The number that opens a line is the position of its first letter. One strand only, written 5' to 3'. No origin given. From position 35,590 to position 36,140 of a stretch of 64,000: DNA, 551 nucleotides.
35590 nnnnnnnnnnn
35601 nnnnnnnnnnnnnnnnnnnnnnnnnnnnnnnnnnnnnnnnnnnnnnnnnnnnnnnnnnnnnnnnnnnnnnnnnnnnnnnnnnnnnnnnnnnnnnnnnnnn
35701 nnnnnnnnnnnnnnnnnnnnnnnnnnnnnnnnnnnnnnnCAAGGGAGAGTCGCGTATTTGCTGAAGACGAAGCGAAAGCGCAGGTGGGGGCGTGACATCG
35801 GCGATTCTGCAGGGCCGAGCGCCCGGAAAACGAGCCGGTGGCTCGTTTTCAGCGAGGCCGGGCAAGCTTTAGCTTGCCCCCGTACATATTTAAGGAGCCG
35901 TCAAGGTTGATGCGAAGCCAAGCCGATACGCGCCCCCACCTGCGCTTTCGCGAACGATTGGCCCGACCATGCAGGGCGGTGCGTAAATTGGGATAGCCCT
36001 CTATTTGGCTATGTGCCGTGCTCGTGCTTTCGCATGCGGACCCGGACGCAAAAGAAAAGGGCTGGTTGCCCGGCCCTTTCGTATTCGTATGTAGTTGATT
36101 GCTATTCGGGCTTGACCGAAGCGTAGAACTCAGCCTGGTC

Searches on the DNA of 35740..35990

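Call 83: search_rna_families(source=window, start=35740, end=35990, threshold=evalue, max_evalue=1)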
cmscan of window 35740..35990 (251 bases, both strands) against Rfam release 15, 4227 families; matches with E-value up to 1: 0.
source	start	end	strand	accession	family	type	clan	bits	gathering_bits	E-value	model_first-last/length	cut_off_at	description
